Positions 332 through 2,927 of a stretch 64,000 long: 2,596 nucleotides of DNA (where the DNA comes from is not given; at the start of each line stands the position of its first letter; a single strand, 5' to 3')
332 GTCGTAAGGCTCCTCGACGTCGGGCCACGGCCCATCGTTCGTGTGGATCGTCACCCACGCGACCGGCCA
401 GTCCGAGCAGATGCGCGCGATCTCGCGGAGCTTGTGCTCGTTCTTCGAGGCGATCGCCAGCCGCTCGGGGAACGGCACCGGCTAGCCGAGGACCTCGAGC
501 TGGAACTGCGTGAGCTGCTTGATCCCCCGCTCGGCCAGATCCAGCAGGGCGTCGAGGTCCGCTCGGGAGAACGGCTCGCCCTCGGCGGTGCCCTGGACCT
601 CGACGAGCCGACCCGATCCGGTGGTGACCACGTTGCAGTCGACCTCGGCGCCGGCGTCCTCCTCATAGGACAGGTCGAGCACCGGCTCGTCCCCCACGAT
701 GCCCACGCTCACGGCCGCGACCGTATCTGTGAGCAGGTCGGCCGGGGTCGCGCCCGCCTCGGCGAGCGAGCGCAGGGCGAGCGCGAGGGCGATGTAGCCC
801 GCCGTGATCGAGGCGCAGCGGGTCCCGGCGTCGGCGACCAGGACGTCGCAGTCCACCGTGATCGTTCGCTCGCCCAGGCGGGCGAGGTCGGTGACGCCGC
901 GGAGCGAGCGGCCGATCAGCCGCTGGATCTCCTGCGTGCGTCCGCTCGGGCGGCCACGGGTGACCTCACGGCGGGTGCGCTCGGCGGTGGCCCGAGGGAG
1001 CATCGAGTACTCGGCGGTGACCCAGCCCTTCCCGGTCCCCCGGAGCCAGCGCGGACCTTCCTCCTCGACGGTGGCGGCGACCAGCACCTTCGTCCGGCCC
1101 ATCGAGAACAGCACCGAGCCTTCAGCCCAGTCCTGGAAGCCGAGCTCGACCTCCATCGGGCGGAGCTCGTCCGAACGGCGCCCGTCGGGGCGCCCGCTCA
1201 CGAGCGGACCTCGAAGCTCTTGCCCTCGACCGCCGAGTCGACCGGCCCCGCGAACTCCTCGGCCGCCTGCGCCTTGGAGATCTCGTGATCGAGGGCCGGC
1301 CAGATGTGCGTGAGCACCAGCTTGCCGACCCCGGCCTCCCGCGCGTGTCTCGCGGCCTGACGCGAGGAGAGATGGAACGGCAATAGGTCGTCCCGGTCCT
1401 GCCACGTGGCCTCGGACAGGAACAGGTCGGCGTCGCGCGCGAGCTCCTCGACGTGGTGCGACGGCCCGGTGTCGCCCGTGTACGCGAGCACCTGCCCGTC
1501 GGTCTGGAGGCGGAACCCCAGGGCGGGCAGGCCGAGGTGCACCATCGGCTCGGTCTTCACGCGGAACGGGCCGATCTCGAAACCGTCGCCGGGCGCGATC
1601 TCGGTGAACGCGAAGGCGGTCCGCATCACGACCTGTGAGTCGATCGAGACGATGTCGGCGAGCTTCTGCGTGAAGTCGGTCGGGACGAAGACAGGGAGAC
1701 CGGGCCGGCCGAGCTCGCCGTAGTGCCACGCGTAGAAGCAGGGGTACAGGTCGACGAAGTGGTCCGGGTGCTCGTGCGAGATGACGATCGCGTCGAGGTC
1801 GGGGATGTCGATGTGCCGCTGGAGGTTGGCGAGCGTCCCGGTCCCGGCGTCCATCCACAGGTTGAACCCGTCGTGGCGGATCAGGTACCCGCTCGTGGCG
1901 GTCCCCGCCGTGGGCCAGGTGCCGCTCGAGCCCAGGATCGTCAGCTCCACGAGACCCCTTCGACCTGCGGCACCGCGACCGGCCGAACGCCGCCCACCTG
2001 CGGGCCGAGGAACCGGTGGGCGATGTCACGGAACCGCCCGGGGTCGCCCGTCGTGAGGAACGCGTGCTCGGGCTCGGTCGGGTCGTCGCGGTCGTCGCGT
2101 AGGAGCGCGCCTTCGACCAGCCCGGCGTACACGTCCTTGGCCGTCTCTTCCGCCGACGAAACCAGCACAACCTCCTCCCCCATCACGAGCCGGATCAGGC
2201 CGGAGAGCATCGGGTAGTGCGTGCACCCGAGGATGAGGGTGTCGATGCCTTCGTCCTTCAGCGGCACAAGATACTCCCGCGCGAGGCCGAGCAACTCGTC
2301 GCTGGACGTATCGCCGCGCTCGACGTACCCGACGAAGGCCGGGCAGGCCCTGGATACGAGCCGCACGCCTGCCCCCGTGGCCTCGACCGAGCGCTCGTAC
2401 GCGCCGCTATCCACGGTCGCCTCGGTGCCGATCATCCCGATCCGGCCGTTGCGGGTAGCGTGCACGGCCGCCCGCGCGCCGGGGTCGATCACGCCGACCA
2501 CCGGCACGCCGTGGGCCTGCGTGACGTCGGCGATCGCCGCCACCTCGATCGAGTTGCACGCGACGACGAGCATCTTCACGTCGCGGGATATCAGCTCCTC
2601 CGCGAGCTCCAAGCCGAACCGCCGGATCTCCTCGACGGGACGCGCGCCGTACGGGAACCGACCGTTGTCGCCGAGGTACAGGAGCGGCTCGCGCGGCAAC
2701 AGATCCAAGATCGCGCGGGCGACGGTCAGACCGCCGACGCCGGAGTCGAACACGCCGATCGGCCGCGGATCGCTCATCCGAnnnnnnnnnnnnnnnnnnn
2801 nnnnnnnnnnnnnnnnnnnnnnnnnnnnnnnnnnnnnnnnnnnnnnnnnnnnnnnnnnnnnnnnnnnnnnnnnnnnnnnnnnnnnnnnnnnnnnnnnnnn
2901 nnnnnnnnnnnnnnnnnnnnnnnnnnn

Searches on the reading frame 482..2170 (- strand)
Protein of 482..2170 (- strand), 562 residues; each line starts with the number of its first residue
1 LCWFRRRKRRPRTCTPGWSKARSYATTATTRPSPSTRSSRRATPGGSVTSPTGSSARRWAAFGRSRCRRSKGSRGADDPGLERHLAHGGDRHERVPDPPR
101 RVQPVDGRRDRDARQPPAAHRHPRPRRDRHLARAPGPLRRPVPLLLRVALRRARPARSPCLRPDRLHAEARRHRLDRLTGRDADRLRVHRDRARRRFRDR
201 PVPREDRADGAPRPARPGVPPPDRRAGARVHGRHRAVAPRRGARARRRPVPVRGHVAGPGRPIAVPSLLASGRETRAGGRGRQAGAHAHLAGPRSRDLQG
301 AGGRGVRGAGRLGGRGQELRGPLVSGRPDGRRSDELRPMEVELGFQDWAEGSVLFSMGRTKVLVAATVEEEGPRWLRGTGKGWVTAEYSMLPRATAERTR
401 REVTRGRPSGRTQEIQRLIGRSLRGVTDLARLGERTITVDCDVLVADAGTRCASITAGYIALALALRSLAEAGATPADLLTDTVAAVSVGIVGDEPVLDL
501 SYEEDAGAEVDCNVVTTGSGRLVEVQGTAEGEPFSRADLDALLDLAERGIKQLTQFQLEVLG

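Call 7: search_protein_families(library=pfam, proteins=[window:482-2170:-])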
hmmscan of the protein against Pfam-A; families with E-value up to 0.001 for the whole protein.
window:482-2170:- (562 aa): 2 families
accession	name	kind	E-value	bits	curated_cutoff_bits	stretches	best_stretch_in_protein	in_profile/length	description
PF01138.27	RNase_PH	-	1.1e-26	94.2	25.5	1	335-465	1-127/130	3' exoribonuclease family, domain 1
PF03725.20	RNase_PH_C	-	9.8e-13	48.3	20.8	1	482-548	1-66/67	3' exoribonuclease family, domain 2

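Call 8: search_protein_families(library=ncbifam, proteins=[window:482-2170:-])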
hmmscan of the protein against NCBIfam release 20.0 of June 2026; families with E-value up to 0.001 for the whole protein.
window:482-2170:- (562 aa): 5 families
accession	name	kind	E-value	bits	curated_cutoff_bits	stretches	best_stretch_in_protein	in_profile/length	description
TIGR01966.1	RNasePH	equivalog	2.9e-99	331.1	141.5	1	327-561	1-235/236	ribonuclease PH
TIGR02065.1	ECX1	equivalog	4.8e-28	98.1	318.7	1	327-560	9-225/230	exosome complex exonuclease Rrp41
NF003282.1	PRK04282.1-1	equivalog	3.8e-14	52.4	280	1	327-555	22-261/267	exosome complex protein Rrp42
NF008805.1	PRK11824.1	equivalog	3e-09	35.8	471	1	327-515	306-487/683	polyribonucleotide nucleotidyltransferase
TIGR03591.1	polynuc_phos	equivalog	4.2e-09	35.4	525.05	1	326-370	310-354/689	polyribonucleotide nucleotidyltransferase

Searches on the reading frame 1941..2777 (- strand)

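Call 7: search_protein_families(library=pfam, proteins=[window:1941-2777:-])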
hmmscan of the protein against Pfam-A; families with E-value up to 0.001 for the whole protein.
window:1941-2777:- (278 aa): 1 family
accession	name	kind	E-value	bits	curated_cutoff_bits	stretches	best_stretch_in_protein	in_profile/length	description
PF01177.27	Asp_Glu_race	-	1e-21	78.2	31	1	21-204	18-199/211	Asp/Glu/Hydantoin racemase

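Call 8: search_protein_families(library=ncbifam, proteins=[window:1941-2777:-])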
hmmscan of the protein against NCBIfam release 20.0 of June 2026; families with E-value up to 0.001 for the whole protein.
window:1941-2777:- (278 aa): 5 families
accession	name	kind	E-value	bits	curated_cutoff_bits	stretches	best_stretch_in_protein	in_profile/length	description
NF002035.0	PRK00865.1-3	equivalog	3e-82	276.2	328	1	4-266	3-262/267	glutamate racemase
TIGR00067.1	glut_race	equivalog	9.9e-66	221.7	146.65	1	7-257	1-249/251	glutamate racemase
NF002034.1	PRK00865.1-1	equivalog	1.9e-26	92.9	408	1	9-215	3-211/260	glutamate racemase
NF052483.1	racemase_CuyB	equivalog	8.8e-14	52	190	1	57-192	62-200/225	cysteate racemase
TIGR00035.1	asp_race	subfamily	4e-10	39.7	93.1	1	51-190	61-201/236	amino acid racemase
